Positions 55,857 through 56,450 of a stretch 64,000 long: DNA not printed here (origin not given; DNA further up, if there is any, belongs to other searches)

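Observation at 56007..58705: Candidate RiPP-like operon with a His-Xaa-Ser-like tail peptide next to a SPASM maturase rSAM, plus a decayed second rSAM and small accessory proteins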

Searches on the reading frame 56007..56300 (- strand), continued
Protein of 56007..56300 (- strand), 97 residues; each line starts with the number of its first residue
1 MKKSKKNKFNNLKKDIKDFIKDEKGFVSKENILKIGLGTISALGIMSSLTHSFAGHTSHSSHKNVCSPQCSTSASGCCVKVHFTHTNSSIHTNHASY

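Call 30: search_protein_families(library=ncbifam, proteins=[L004:1407-2348:+, L007:4670-5611:+, L009:4664-5611:+, L010:3866-4792:+, L011:2020-2958:+, L007:4444-4665:+, L007:4034-4447:+, L007:5613-7004:+, P0005, P0014], max_evalue=0.001)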
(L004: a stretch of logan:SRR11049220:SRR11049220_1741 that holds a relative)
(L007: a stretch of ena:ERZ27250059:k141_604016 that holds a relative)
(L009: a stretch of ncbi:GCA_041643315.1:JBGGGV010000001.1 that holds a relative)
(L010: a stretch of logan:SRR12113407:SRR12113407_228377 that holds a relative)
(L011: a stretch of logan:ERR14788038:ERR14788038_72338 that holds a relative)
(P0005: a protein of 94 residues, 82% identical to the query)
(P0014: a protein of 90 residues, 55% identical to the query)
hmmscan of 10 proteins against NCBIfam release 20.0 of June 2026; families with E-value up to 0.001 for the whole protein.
L004:1407-2348:+ (313 aa): 36 families (the best 25 are shown)
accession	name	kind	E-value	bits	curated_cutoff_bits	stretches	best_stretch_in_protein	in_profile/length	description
NF038332.1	rSAM_rare_HxsC4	exception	1.4e-44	152.7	500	1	20-234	14-233/335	radical SAM protein HxsC4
TIGR03977.1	rSAM_pair_HxsC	equivalog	8.8e-27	93.7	267.9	1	26-249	31-259/292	His-Xaa-Ser system radical SAM maturase HxsC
TIGR04053.2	TIGR04053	equivalog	2e-20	73.4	395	1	30-201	18-192/366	TIGR04053 family radical SAM/SPASM domain-containing protein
TIGR04545.1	rSAM_ahbD_hemeb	equivalog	8.2e-20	71.5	500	1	26-204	6-184/339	heme b synthase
TIGR04466.1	rSAM_BlsE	equivalog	3.3e-17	62.9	400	1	28-198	11-178/327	cytosylglucuronate decarboxylase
TIGR04055.1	rSAM_NirJ2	equivalog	4.5e-15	56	500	1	29-208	9-187/326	putative heme d1 biosynthesis radical SAM protein NirJ2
TIGR02668.1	moaA_archaeal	equivalog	8.3e-15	54.5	325.25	1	19-201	9-192/303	GTP 3',8-cyclase MoaA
TIGR04051.1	rSAM_NirJ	equivalog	1.2e-14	54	515.45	1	29-201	11-182/354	heme d1 biosynthesis radical SAM protein NirJ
NF045646.2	rSAM_Se_TrsS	equivalog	1.9e-14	53.1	490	1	24-178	90-247/441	radical SAM (seleno)protein TrsS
TIGR04133.1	rSAM_w_lipo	hypoth_equivalog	2.7e-14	52.9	425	1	29-201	40-208/350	TIGR04133 family radical SAM/SPASM protein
TIGR03913.1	rad_SAM_trio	equivalog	4.6e-14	51.7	591.75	1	9-204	10-201/477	GDL motif peptide-associated radical SAM/SPASM maturase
TIGR04251.1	SCM_rSAM_ScmF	equivalog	6.3e-14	52.1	400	1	29-197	13-184/353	SynChlorMet cassette radical SAM/SPASM protein ScmF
NF045702.1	rSAM_GDGT_ether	equivalog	1.9e-13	49.9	450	1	24-134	90-206/486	tetraether lipid synthase Tes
TIGR04546.1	rSAM_ahbC_deAc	equivalog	2.5e-13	49.6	650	1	25-195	44-213/390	12,18-didecarboxysiroheme deacetylase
TIGR03962.1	mycofact_rSAM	equivalog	3.2e-13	49.6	265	1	25-187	17-178/339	mycofactocin radical SAM maturase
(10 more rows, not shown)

L007:4670-5611:+ (313 aa): 38 families (the best 25 are shown)
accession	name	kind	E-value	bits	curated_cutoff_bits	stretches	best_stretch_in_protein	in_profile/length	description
NF038332.1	rSAM_rare_HxsC4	exception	2.8e-51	174.7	500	1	9-311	9-335/335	radical SAM protein HxsC4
TIGR04545.1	rSAM_ahbD_hemeb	equivalog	4.7e-25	88.7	500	1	20-208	6-190/339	heme b synthase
TIGR03977.1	rSAM_pair_HxsC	equivalog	1.9e-24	86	267.9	1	15-243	26-255/292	His-Xaa-Ser system radical SAM maturase HxsC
TIGR04053.2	TIGR04053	equivalog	5e-24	85.2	395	1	24-214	18-207/366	TIGR04053 family radical SAM/SPASM domain-containing protein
TIGR03913.1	rad_SAM_trio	equivalog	1.5e-20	73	591.75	1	22-230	27-231/477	GDL motif peptide-associated radical SAM/SPASM maturase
TIGR04055.1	rSAM_NirJ2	equivalog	1.5e-19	70.7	500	1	24-206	10-187/326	putative heme d1 biosynthesis radical SAM protein NirJ2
TIGR04051.1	rSAM_NirJ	equivalog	1.4e-17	63.7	515.45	1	24-198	12-181/354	heme d1 biosynthesis radical SAM protein NirJ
NF045574.1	sacti_mat_StsB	exception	1.8e-17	63.4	625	1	24-198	106-274/466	StsB family radical SAM/SPASM domain sactipeptide maturase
TIGR04466.1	rSAM_BlsE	equivalog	6e-17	62.1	400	1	23-193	12-175/327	cytosylglucuronate decarboxylase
TIGR04546.1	rSAM_ahbC_deAc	equivalog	5.3e-15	55.1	650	1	24-191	49-211/390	12,18-didecarboxysiroheme deacetylase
TIGR04054.1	rSAM_NirJ1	equivalog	6.7e-15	54.6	650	1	23-193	45-210/387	putative heme d1 biosynthesis radical SAM protein NirJ1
TIGR04133.1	rSAM_w_lipo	hypoth_equivalog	1.3e-14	53.9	425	1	55-201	69-210/350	TIGR04133 family radical SAM/SPASM protein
NF045646.2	rSAM_Se_TrsS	equivalog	8.6e-14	50.9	490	1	23-178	95-249/441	radical SAM (seleno)protein TrsS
TIGR04347.1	pseudo_SAM_Halo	equivalog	1.6e-13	50.7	525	1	24-194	48-213/390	TIGR04347 family pseudo-SAM/SPASM protein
TIGR02668.1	moaA_archaeal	equivalog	3.2e-13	49.3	325.25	1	13-206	9-199/303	GTP 3',8-cyclase MoaA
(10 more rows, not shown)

L009:4664-5611:+ (315 aa): 48 families (the best 25 are shown)
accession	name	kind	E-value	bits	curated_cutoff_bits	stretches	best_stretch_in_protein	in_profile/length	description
NF038332.1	rSAM_rare_HxsC4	exception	8.9e-50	169.7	500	1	13-311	13-335/335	radical SAM protein HxsC4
TIGR03977.1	rSAM_pair_HxsC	equivalog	1.2e-30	106.4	267.9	1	16-247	27-259/292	His-Xaa-Ser system radical SAM maturase HxsC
TIGR04545.1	rSAM_ahbD_hemeb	equivalog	1.6e-25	90.3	500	1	20-207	6-189/339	heme b synthase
TIGR04053.2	TIGR04053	equivalog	7.1e-23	81.4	395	1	24-218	18-211/366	TIGR04053 family radical SAM/SPASM domain-containing protein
TIGR04055.1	rSAM_NirJ2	equivalog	4.5e-19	69.1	500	1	24-211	10-191/326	putative heme d1 biosynthesis radical SAM protein NirJ2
TIGR04051.1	rSAM_NirJ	equivalog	3.1e-18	65.9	515.45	1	24-202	12-185/354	heme d1 biosynthesis radical SAM protein NirJ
NF045574.1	sacti_mat_StsB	exception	9.2e-18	64.3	625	1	22-201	104-277/466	StsB family radical SAM/SPASM domain sactipeptide maturase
TIGR03913.1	rad_SAM_trio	equivalog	1e-17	63.7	591.75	1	19-229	24-230/477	GDL motif peptide-associated radical SAM/SPASM maturase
TIGR04347.1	pseudo_SAM_Halo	equivalog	7.3e-17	61.7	525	1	23-195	47-214/390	TIGR04347 family pseudo-SAM/SPASM protein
TIGR04133.1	rSAM_w_lipo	hypoth_equivalog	6.8e-16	58.1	425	1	23-202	33-211/350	TIGR04133 family radical SAM/SPASM protein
NF045646.2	rSAM_Se_TrsS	equivalog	9.9e-16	57.3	490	1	23-180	95-251/441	radical SAM (seleno)protein TrsS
TIGR02109.1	PQQ_syn_pqqE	equivalog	1.3e-15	57.3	381.35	1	22-213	15-202/358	pyrroloquinoline quinone biosynthesis protein PqqE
TIGR04103.1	rSAM_nif11_3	equivalog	8e-15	54.3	725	1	22-233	13-220/412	nif11-class peptide radical SAM maturase 3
TIGR04466.1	rSAM_BlsE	equivalog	3.9e-14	52.9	400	1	23-192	12-174/327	cytosylglucuronate decarboxylase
TIGR04054.1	rSAM_NirJ1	equivalog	4e-14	52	650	1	23-202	45-219/387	putative heme d1 biosynthesis radical SAM protein NirJ1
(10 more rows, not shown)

L010:3866-4792:+ (308 aa): 41 families (the best 25 are shown)
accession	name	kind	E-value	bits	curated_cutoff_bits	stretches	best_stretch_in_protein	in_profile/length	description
NF038332.1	rSAM_rare_HxsC4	exception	9.2e-47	159.8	500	2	10-243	13-250/335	radical SAM protein HxsC4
TIGR03977.1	rSAM_pair_HxsC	equivalog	5.3e-27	94.5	267.9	1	14-238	28-254/292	His-Xaa-Ser system radical SAM maturase HxsC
TIGR04053.2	TIGR04053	equivalog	1.1e-21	77.5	395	1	21-209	18-206/366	TIGR04053 family radical SAM/SPASM domain-containing protein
TIGR04545.1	rSAM_ahbD_hemeb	equivalog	1.2e-21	77.5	500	1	18-203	7-189/339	heme b synthase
TIGR04133.1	rSAM_w_lipo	hypoth_equivalog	1e-16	60.9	425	1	21-198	41-211/350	TIGR04133 family radical SAM/SPASM protein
TIGR04055.1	rSAM_NirJ2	equivalog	8.1e-16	58.5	500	1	21-202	10-187/326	putative heme d1 biosynthesis radical SAM protein NirJ2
TIGR04051.1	rSAM_NirJ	equivalog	9.6e-16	57.7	515.45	1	21-201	12-188/354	heme d1 biosynthesis radical SAM protein NirJ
NF045646.2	rSAM_Se_TrsS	equivalog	2.6e-15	55.9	490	1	19-175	94-250/441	radical SAM (seleno)protein TrsS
TIGR03913.1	rad_SAM_trio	equivalog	3.2e-15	55.5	591.75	1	20-223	28-228/477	GDL motif peptide-associated radical SAM/SPASM maturase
TIGR04466.1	rSAM_BlsE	equivalog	3.2e-14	53.1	400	1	20-188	12-174/327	cytosylglucuronate decarboxylase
TIGR04054.1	rSAM_NirJ1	equivalog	7.4e-14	51.1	650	1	20-190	45-211/387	putative heme d1 biosynthesis radical SAM protein NirJ1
TIGR02109.1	PQQ_syn_pqqE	equivalog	1.6e-13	50.4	381.35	1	17-209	13-202/358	pyrroloquinoline quinone biosynthesis protein PqqE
TIGR02668.1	moaA_archaeal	equivalog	4.1e-13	49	325.25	1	10-202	9-199/303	GTP 3',8-cyclase MoaA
TIGR04317.1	W_rSAM_matur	equivalog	7e-13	48.4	380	1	10-245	3-237/349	tungsten cofactor oxidoreductase radical SAM maturase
TIGR04546.1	rSAM_ahbC_deAc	equivalog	9.9e-13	47.6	650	1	21-188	49-212/390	12,18-didecarboxysiroheme deacetylase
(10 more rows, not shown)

L011:2020-2958:+ (312 aa): 32 families (the best 25 are shown)
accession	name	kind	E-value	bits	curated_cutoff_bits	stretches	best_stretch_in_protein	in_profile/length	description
NF038332.1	rSAM_rare_HxsC4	exception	2.4e-47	161.7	500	1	13-310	13-335/335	radical SAM protein HxsC4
TIGR03977.1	rSAM_pair_HxsC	equivalog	2.8e-27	95.4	267.9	1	17-240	28-253/292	His-Xaa-Ser system radical SAM maturase HxsC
TIGR04545.1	rSAM_ahbD_hemeb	equivalog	5e-23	82.1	500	1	17-200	3-183/339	heme b synthase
TIGR04053.2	TIGR04053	equivalog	3.3e-20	72.7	395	1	24-217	18-211/366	TIGR04053 family radical SAM/SPASM domain-containing protein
TIGR03913.1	rad_SAM_trio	equivalog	8.4e-17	60.7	591.75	1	21-231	26-233/477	GDL motif peptide-associated radical SAM/SPASM maturase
TIGR04055.1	rSAM_NirJ2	equivalog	2.1e-16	60.4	500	1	23-200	9-182/326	putative heme d1 biosynthesis radical SAM protein NirJ2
TIGR04051.1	rSAM_NirJ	equivalog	5.3e-16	58.5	515.45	1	24-203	12-187/354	heme d1 biosynthesis radical SAM protein NirJ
TIGR04133.1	rSAM_w_lipo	hypoth_equivalog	4.1e-14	52.3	425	1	36-201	51-211/350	TIGR04133 family radical SAM/SPASM protein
NF045646.2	rSAM_Se_TrsS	equivalog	6.3e-14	51.4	490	1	20-176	92-248/441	radical SAM (seleno)protein TrsS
TIGR04466.1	rSAM_BlsE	equivalog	7.8e-13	48.6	400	1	23-192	12-175/327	cytosylglucuronate decarboxylase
TIGR04054.1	rSAM_NirJ1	equivalog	7.9e-13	47.8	650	1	17-194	39-212/387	putative heme d1 biosynthesis radical SAM protein NirJ1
NF045574.1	sacti_mat_StsB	exception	8e-13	48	625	1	11-198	93-275/466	StsB family radical SAM/SPASM domain sactipeptide maturase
TIGR02109.1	PQQ_syn_pqqE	equivalog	9.6e-13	47.8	381.35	1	20-212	13-202/358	pyrroloquinoline quinone biosynthesis protein PqqE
TIGR04546.1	rSAM_ahbC_deAc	equivalog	4e-12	45.6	650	1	23-190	48-211/390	12,18-didecarboxysiroheme deacetylase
NF045702.1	rSAM_GDGT_ether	equivalog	5.1e-12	45.2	450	1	21-175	93-249/486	tetraether lipid synthase Tes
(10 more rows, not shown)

L007:4444-4665:+ (73 aa): 1 family
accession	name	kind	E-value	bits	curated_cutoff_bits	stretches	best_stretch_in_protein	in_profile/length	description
NF038315.1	HxsD_rel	equivalog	6.7e-05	23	41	1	15-70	1-60/62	HxsD-like protein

L007:4034-4447:+ (137 aa): 1 family
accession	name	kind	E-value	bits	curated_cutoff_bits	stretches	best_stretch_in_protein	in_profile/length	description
TIGR03976.1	chp_LLNDYxLRE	equivalog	5.4e-10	39.5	50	1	20-85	1-67/90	His-Xaa-Ser system protein HxsD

L007:5613-7004:+ (463 aa): 65 families (the best 25 are shown)
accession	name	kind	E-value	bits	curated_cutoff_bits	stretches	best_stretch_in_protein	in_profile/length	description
TIGR03978.1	rSAM_paired_1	equivalog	4.6e-116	388.3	370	1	8-458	1-466/466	His-Xaa-Ser system radical SAM maturase HxsB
NF047865.1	rSAM_PapB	equivalog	2.3e-39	135.6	340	1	91-416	8-323/330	PapB family radical SAM/SPASM ranthipeptide maturase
NF040492.1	not_ScfB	exception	2.8e-33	115.5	855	1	92-383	101-391/450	ScfB-related radical SAM/SPASM orphan maturase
TIGR03974.1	rSAM_six_Cys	equivalog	3e-33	115.4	425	1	84-382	98-391/451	thioether cross-link-forming SCIFF peptide maturase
TIGR04068.1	rSAM_ocin_clost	equivalog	6.9e-33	114.2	500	1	48-397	46-413/462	Cys-rich peptide radical SAM maturase CcpM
TIGR04064.1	rSAM_nif11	equivalog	1.1e-29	103.5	518.7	1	90-375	82-371/459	nif11-like peptide radical SAM maturase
TIGR03906.1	quino_hemo_SAM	equivalog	3.2e-28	98.6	453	1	91-370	99-377/467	quinohemoprotein amine dehydrogenase maturation protein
NF041298.1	rSAM_mat_DynA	equivalog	5.2e-28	98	450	1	93-386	8-298/356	dynobactin maturation radical SAM/SPASM protein DynA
TIGR03942.1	sulfatase_rSAM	equivalog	4.2e-27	95.2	349.45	1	90-387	5-299/363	anaerobic sulfatase maturase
NF035951.1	rSAM_RumMC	equivalog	2.7e-26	92.3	720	1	88-234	114-267/510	RumMC family radical SAM sactipeptide maturase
NF010321.0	PRK13758.1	equivalog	4.6e-24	85.2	441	1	86-394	5-313/370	anaerobic sulfatase-maturase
TIGR04163.1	rSAM_cobopep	equivalog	7.2e-24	84.3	375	1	84-384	62-360/428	peptide-modifying radical SAM enzyme CbpB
NF038107.1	rSAM_NF038107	equivalog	2.1e-22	79.5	600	1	50-231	49-238/444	Cys-every-fifth radical SAM/SPASM peptide maturase CefB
TIGR04115.1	rSAM_Cxxx_rpt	equivalog_domain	3e-22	79.6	350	1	91-355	7-270/359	radical SAM peptide maturase, CXXX-repeat target family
TIGR04083.1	rSAM_pep_methan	hypoth_equivalog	1.5e-21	76.7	300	1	91-382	4-281/376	TIGR04083 family peptide-modifying radical SAM enzyme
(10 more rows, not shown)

P0005 (94 aa): 1 family
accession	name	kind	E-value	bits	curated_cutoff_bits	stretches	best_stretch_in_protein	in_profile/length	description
NF038309.1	HisXaaSer_A3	equivalog_domain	2e-12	46.7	65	1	9-93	1-81/81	His-Xaa-Ser repeat protein HxsA3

P0014 (90 aa): 1 family
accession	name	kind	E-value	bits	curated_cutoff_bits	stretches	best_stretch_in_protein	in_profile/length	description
NF038309.1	HisXaaSer_A3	equivalog_domain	4.7e-10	39.1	65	1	8-88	4-80/81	His-Xaa-Ser repeat protein HxsA3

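Call 36: search_protein_families(library=pfam, proteins=[L007:9481-10503:-, window:56007-56300:-], max_evalue=1)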
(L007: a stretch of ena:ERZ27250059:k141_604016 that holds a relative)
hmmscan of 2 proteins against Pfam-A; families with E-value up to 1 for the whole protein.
L007:9481-10503:- (340 aa): 1 family
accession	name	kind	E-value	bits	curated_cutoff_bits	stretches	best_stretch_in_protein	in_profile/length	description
PF01478.23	Peptidase_A24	-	4.1e-11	43.7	26.5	1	58-168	3-98/104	Type IV leader peptidase family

window:56007-56300:- (97 aa): 0 families

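Call 42: search_protein_families(library=padloc, proteins=[window:56007-56300:-], max_evalue=0.001)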
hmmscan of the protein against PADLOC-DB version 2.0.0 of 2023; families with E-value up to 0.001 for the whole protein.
window:56007-56300:- (97 aa): 0 families

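Call 47: find_encoding_contigs(protein=P0016, flank=5000, max_places=2)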
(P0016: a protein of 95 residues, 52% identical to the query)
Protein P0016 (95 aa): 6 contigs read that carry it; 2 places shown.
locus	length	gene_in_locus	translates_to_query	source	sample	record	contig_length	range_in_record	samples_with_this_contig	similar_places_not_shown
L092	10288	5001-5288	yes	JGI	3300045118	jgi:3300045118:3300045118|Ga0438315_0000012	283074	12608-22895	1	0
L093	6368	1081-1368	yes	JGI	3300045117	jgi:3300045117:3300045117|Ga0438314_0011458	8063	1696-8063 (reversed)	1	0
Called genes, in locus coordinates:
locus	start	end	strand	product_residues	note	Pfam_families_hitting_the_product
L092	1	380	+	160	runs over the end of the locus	-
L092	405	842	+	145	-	-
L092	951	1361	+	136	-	PF27806:HxsD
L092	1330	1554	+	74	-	-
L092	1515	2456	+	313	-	PF04055:Radical_SAM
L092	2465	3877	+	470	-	PF04055:Radical_SAM, PF13353:Fer4_12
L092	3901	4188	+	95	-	-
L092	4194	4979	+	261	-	-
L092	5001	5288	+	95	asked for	-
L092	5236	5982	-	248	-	PF10096:DUF2334 (weak)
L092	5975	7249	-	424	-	PF04055:Radical_SAM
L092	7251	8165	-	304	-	-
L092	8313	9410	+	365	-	PF00155:Aminotran_1_2, PF01041:DegT_DnrJ_EryC1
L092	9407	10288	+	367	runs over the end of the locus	PF04101:Glyco_tran_28_C (faint)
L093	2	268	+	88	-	?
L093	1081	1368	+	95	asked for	-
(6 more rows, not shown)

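Call 48: find_encoding_contigs(protein=P0018, flank=5000, max_places=1)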
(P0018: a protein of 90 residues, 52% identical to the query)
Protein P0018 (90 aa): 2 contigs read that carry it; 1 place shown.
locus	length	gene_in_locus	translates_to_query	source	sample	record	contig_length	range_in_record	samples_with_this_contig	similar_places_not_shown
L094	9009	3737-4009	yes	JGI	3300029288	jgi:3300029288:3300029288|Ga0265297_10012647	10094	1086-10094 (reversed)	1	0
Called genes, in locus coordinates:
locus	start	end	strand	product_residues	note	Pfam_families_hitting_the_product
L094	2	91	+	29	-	?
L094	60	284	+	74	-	-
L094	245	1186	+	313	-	PF04055:Radical_SAM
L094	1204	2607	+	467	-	PF04055:Radical_SAM, PF13353:Fer4_12 (weak)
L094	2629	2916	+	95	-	-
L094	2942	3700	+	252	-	-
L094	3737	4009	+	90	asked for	-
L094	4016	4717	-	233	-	PF10096:DUF2334 (weak)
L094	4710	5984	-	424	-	PF04055:Radical_SAM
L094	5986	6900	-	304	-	PF01478:Peptidase_A24 (weak)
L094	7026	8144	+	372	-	PF00155:Aminotran_1_2, PF01041:DegT_DnrJ_EryC1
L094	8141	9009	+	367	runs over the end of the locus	PF04101:Glyco_tran_28_C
